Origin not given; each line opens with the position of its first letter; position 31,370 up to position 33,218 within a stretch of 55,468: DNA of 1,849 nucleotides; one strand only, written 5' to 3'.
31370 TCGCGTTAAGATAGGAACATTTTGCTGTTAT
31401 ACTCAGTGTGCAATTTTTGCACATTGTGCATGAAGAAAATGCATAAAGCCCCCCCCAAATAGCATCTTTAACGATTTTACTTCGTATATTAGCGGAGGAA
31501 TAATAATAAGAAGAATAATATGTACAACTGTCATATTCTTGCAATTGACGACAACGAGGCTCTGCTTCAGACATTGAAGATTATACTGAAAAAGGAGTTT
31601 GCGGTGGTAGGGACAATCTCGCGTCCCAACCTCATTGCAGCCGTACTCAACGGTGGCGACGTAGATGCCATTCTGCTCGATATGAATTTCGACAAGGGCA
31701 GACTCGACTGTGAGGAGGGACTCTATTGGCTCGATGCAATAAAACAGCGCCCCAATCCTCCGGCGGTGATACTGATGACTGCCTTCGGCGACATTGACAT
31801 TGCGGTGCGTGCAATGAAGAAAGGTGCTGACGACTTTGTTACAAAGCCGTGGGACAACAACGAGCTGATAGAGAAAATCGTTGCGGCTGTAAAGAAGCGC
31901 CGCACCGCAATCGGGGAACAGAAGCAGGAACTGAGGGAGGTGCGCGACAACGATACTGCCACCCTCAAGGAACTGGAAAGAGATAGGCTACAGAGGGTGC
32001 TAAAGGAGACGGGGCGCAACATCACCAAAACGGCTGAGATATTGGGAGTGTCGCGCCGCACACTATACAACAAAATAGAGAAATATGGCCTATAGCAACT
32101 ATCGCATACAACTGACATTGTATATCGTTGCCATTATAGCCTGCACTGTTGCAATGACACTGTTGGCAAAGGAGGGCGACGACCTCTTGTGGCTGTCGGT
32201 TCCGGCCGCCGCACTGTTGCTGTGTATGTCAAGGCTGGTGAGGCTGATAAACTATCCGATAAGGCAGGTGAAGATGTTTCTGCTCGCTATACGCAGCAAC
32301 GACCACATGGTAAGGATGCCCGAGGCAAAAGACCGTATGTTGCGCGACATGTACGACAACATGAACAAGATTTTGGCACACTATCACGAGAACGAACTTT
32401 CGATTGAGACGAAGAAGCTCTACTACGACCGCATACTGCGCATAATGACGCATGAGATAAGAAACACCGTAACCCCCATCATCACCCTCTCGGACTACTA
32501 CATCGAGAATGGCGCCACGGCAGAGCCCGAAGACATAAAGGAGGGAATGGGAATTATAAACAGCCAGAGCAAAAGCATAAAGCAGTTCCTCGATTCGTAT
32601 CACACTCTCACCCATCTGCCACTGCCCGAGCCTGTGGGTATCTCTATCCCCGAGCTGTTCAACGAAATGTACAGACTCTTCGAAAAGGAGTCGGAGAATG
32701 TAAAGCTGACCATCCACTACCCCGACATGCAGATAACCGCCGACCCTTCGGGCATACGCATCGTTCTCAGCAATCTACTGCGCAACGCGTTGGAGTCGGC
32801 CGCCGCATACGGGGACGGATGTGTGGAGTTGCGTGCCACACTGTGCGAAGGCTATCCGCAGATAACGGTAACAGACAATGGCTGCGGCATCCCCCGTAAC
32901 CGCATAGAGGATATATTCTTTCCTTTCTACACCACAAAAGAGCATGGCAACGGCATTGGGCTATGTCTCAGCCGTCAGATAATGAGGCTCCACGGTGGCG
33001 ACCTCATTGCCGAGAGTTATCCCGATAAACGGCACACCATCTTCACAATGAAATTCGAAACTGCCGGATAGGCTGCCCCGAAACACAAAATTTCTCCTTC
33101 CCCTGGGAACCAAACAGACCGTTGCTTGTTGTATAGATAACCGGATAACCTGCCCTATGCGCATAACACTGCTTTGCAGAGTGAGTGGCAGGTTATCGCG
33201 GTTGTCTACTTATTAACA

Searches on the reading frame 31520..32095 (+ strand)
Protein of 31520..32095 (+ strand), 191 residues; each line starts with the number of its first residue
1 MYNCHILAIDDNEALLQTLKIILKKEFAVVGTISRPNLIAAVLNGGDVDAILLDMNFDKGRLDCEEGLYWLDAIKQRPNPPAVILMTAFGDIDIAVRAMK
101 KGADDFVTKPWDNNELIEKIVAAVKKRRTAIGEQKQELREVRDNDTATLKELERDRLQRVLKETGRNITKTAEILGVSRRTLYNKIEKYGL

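Call 10: search_protein_families(library=pfam, proteins=[window:31520-32092:+], max_evalue=0.1)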
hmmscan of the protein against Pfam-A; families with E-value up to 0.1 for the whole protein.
window:31520-32092:+ (191 aa): 12 families
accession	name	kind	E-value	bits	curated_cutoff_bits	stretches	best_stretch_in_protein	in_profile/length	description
PF00072.30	Response_reg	-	2.7e-20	73.1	30.2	1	6-120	1-110/111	Response regulator receiver domain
PF02954.25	HTH_8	-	2.4e-13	50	22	1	148-189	1-42/42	Bacterial regulatory protein, Fis family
PF13556.12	HTH_30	-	0.00047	20.3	27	1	162-188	9-35/59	PucR C-terminal helix-turn-helix domain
PF13518.12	HTH_28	-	0.00065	20.2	25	1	158-189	7-36/52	Helix-turn-helix domain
PF13384.12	HTH_23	-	0.0007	19.8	24.6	1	160-184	11-36/50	Homeodomain-like domain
PF02796.21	HTH_7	-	0.00073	20.1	23.8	1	162-185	18-41/45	Helix-turn-helix domain of resolvase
PF08279.18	HTH_11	-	0.0063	16.8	25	1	164-187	13-37/55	HTH domain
PF12728.13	HTH_17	-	0.0064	17.2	27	1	169-187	5-23/51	Helix-turn-helix domain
PF18024.7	HTH_50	-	0.0086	16.2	27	1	151-191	10-49/50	Helix-turn-helix domain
PF13309.12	HTH_22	-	0.019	15.4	29.6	1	168-186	44-62/63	HTH domain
PF13551.12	HTH_29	-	0.031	14.8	28.1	1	164-189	10-36/64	Winged helix-turn helix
PF20432.4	Xre-like-HTH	-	0.088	13.6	25.8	0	158-184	16-42/63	Antitoxin Xre-like helix-turn-helix domain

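Call 56: find_encoding_contigs(protein=window:31520-32095:+, flank=6000, max_places=10)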
Protein window:31520-32095:+ (191 aa): 6 contigs read that carry it; 5 places shown.
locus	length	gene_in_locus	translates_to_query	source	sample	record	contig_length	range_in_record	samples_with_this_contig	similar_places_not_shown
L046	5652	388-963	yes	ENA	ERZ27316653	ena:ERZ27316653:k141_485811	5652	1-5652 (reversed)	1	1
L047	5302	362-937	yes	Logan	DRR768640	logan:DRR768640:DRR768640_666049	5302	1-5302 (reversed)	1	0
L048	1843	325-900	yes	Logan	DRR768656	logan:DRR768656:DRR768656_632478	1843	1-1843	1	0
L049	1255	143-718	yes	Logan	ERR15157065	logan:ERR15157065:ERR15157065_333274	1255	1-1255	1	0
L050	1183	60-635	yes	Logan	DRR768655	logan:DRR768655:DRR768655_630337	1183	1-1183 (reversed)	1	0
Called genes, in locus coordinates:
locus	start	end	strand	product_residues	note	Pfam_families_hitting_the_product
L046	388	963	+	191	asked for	PF00072:Response_reg, PF02954:HTH_8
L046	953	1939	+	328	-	PF02518:HATPase_c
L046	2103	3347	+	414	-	PF03952:Enolase_N, PF00113:Enolase_C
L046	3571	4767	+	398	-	PF00291:PALP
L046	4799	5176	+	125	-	PF01042:Ribonuc_L-PSP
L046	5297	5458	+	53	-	PF00468:Ribosomal_L34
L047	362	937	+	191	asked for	PF00072:Response_reg, PF02954:HTH_8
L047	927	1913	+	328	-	PF02518:HATPase_c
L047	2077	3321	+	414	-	PF03952:Enolase_N, PF00113:Enolase_C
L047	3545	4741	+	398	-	PF00291:PALP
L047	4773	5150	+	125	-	PF01042:Ribonuc_L-PSP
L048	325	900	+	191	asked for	PF00072:Response_reg, PF02954:HTH_8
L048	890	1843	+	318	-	?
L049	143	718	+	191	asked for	PF00072:Response_reg, PF02954:HTH_8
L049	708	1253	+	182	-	?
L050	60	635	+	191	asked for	PF00072:Response_reg, PF02954:HTH_8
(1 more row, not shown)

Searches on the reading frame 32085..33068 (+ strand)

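Call 10: search_protein_families(library=pfam, proteins=[window:32085-33068:+], max_evalue=0.1)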
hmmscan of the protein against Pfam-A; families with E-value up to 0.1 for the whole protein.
window:32085-33068:+ (328 aa): 4 families
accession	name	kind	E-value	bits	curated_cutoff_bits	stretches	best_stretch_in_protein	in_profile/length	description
PF02518.31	HATPase_c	-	6.2e-22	78.6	26.4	1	220-325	2-108/111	Histidine kinase-, DNA gyrase B-, and HSP90-like ATPase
PF14501.12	HATPase_c_5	-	0.003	17.9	22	0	224-310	6-89/102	GHKL domain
PF00512.31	HisKA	-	0.027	14.9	26.9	1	116-172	4-57/66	His Kinase A (phospho-acceptor) domain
PF13589.12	HATPase_c_3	-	0.079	13.4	25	0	226-282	5-57/137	Histidine kinase-, DNA gyrase B-, and HSP90-like ATPase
